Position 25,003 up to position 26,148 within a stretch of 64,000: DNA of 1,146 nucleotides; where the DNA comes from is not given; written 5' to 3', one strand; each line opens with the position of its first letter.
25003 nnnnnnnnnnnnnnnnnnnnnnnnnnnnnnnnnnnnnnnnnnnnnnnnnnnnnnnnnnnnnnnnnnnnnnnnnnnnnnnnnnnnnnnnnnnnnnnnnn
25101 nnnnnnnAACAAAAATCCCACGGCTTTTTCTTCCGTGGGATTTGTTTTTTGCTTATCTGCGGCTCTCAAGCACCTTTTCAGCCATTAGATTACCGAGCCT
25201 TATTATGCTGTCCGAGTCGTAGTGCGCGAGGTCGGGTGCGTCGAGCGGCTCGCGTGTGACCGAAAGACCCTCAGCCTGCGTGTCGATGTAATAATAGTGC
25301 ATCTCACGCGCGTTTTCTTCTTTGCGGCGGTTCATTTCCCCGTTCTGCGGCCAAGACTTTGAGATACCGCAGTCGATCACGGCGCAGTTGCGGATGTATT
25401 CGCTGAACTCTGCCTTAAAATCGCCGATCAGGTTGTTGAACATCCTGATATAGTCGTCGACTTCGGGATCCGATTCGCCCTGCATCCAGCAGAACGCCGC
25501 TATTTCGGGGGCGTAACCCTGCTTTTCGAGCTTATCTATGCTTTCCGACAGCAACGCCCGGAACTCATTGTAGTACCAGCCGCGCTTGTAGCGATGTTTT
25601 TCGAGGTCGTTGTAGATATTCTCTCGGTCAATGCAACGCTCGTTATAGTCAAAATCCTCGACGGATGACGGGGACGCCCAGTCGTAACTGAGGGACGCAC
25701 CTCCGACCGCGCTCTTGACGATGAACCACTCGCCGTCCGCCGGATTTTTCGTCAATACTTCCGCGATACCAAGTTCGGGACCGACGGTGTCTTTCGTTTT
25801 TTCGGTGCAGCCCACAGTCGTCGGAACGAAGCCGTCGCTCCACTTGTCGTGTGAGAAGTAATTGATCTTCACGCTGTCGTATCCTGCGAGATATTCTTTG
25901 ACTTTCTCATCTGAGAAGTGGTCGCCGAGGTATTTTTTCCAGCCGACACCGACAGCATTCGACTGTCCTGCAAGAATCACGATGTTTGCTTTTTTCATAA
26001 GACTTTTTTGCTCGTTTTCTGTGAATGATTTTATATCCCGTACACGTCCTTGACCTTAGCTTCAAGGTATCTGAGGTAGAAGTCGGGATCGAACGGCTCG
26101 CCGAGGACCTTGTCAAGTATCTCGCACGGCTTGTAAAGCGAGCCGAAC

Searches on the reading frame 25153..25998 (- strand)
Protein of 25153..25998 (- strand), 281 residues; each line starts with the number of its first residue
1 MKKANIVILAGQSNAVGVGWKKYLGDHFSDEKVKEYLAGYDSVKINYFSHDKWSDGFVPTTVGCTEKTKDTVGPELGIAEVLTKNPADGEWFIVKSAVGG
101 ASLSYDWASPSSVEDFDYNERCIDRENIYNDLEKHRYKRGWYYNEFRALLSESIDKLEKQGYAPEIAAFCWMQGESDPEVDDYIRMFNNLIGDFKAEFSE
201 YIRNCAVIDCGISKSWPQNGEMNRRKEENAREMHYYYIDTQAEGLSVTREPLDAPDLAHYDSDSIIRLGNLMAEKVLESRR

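Call 6: search_protein_families(library=pfam, proteins=[window:25153-25998:-], max_evalue=0.1)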
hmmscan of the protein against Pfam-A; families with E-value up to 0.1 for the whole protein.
window:25153-25998:- (281 aa): 1 family
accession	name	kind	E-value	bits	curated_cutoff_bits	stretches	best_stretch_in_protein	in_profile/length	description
PF03629.24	SASA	-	6.6e-19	68.8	24.8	1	4-277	2-225/226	Carbohydrate esterase, sialic acid-specific acetylesterase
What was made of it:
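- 25153..25998 (-): SASA-family carbohydrate esterase gene, the conserved downstream edge of the variable slot. Pfam PF03629, E 6.6e-19 (call 6).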
